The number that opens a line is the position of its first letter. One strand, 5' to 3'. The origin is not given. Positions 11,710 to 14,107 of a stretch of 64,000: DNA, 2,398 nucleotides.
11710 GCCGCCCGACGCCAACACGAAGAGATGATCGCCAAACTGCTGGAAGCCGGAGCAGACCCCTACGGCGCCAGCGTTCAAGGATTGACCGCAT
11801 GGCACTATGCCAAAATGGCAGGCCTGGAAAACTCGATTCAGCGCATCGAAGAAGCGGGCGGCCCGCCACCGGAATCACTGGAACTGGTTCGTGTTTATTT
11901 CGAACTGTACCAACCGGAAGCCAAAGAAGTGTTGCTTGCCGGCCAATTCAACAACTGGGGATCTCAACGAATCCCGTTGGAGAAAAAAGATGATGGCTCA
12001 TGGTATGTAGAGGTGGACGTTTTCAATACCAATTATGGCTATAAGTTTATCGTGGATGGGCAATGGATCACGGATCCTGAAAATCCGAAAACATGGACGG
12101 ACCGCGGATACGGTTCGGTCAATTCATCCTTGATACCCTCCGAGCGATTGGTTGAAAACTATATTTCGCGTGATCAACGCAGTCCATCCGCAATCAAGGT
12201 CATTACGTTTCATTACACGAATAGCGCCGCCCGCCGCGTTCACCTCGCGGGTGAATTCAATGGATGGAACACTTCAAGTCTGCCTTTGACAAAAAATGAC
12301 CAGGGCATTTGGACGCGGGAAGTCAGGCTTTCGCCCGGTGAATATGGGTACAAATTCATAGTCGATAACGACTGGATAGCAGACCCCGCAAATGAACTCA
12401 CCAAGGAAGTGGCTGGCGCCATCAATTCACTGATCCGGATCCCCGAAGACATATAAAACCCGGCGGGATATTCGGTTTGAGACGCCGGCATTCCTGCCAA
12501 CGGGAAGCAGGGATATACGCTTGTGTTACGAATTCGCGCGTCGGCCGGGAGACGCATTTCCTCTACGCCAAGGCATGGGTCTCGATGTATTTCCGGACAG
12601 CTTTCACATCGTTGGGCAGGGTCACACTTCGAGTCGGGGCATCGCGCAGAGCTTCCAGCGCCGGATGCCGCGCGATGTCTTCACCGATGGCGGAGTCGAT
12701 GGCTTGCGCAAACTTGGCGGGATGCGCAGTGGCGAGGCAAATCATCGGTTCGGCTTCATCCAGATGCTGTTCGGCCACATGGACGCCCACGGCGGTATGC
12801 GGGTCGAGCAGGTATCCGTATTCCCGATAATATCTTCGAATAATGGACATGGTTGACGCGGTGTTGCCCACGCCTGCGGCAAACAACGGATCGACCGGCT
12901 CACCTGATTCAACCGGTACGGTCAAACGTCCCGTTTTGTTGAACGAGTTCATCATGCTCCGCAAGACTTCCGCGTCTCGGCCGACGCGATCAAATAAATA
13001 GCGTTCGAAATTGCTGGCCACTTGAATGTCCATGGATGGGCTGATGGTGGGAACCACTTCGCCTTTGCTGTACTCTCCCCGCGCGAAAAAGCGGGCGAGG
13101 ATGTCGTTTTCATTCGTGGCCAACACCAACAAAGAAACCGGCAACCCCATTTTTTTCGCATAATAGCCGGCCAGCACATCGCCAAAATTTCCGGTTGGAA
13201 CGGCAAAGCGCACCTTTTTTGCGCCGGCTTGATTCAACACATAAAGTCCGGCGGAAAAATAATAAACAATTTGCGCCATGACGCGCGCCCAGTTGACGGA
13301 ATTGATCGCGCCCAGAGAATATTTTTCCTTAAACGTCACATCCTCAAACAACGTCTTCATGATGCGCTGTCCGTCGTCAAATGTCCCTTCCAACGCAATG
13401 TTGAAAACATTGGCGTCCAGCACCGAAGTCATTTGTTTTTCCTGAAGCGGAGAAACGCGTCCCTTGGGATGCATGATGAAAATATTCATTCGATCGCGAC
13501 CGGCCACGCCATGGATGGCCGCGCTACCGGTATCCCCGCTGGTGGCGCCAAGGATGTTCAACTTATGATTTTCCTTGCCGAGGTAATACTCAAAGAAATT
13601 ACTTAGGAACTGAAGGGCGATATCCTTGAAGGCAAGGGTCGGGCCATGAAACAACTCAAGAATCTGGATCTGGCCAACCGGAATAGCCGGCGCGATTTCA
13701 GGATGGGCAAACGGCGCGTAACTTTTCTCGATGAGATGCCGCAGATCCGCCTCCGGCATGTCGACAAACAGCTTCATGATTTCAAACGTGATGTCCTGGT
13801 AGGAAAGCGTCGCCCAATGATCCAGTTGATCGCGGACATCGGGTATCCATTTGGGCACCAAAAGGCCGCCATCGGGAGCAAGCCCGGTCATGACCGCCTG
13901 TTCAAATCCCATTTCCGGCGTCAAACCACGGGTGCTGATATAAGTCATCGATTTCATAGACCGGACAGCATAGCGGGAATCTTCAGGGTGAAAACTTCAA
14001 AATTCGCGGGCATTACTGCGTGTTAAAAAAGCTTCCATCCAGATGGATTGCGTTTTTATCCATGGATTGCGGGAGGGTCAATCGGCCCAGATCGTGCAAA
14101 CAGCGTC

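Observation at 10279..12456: Ankyrin-repeat lipoprotein carrying two CBM48 (AMPK-beta-like glycogen-binding) modules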

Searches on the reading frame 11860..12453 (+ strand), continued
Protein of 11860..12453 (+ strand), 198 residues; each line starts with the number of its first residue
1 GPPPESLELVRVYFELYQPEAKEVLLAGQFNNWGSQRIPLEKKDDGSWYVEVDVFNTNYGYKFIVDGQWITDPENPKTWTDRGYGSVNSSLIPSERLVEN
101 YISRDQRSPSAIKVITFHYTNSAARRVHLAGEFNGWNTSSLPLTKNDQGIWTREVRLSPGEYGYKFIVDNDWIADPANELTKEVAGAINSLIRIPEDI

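Call 59: fold_search(model_id=the predicted structure, library=pdb)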
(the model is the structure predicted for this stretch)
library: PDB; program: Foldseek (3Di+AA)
matches with E <= 10: 1419; with E <= 0.001: 119
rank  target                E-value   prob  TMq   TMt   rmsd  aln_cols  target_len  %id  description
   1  6c9h_B                7.4e-08  1.00  0.37  0.43  26.6       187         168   19  non-phosphorylated AMP-activated protein kinase bound to pharmacological activator R734 (released 2018-11-28)
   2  6c9f_B                8.8e-08  1.00  0.38  0.42  25.0       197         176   19  AMP-activated protein kinase bound to pharmacological activator R734 (released 2018-11-28)
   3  5t5t_B                9.8e-08  1.00  0.39  0.46  24.4       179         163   18  AMPK bound to allosteric activator (released 2017-03-29)
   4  4aef_A                1.2e-07  1.00  0.35  0.12  17.3       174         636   20  THE CRYSTAL STRUCTURE OF THERMOSTABLE AMYLASE FROM THE PYROCOCCUS (released 2012-10-31)
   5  6c9j_B                1.2e-07  1.00  0.38  0.43  26.0       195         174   18  AMP-activated protein kinase bound to pharmacological activator R734 (released 2018-11-28)
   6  4yee_A                1.5e-07  1.00  0.38  0.88   1.6        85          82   33  beta2 carbohydrate binding module (CBM) of AMP-activated protein kinase (AMPK) in complex with glucosyl-beta-cyclodext (released 2015-04-01)
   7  2qlv_E                2.0e-07  1.00  0.38  0.53  18.2       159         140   17  Crystal structure of the heterotrimer core of the S. cerevisiae AMPK homolog SNF1 (released 2007-09-25)
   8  6c9g_B                2.4e-07  1.00  0.37  0.41  25.6       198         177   19  AMP-activated protein kinase bound to pharmacological activator R739 (released 2018-11-28)
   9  4yee_E                2.8e-07  1.00  0.36  0.80   2.5        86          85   32  beta2 carbohydrate binding module (CBM) of AMP-activated protein kinase (AMPK) in complex with glucosyl-beta-cyclodext (released 2015-04-01)
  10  6e4u_B                3.5e-07  1.00  0.37  0.46  26.4       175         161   20  Structure of AMPK bound to activator (released 2018-08-08)
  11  3nme_A                3.7e-07  1.00  0.40  0.28   7.1       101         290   25  Structure of a plant phosphatase (released 2010-08-11)
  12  5gr3                  3.9e-07  1.00  0.34  0.10  17.4       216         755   14  Crystal structure of branching enzyme L541A/W655A mutant from Cyanothece sp. ATCC 51142 (released 2017-08-16)
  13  5gr0                  4.1e-07  1.00  0.37  0.10  17.7       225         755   15  Crystal structure of branching enzyme D501A mutant from Cyanothece sp. ATCC 51142 (released 2017-08-16)
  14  4yee_D                4.3e-07  1.00  0.35  0.83   3.3        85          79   34  beta2 carbohydrate binding module (CBM) of AMP-activated protein kinase (AMPK) in complex with glucosyl-beta-cyclodext (released 2015-04-01)
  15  2f15                  4.8e-07  1.00  0.39  0.84   1.2        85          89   33  Glycogen-Binding Domain Of The Amp-Activated Protein Kinase beta2 Subunit (released 2005-12-27)
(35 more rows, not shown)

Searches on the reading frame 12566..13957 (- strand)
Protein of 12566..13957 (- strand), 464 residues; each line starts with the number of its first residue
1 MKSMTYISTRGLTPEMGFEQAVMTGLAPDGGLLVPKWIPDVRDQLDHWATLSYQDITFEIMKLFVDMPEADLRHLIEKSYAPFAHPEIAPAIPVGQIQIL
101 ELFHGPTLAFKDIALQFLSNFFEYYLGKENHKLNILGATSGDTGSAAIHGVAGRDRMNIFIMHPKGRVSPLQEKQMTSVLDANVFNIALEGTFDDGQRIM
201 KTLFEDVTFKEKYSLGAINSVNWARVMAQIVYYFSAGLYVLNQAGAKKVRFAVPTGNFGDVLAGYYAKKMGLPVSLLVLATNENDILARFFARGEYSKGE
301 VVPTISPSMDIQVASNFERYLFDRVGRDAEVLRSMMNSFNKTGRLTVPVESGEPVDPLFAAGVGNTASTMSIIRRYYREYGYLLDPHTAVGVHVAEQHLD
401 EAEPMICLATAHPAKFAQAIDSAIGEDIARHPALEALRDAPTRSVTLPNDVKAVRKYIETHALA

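Call 10: search_protein_families(library=pfam, proteins=[window:12566-13957:-], max_evalue=0.001)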
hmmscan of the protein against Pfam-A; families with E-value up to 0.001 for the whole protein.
window:12566-13957:- (464 aa): 3 families
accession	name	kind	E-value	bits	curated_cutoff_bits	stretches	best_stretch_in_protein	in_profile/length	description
PF14821.11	Thr_synth_N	-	5.7e-28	97.3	25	1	5-80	1-79/79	Threonine synthase N terminus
PF00291.31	PALP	-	1.5e-17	64.4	35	1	101-327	29-239/295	Pyridoxal-phosphate dependent enzyme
PF24857.1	THR4_C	-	5.4e-12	46.1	27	1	388-459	1-84/85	Threonine synthase, C-terminal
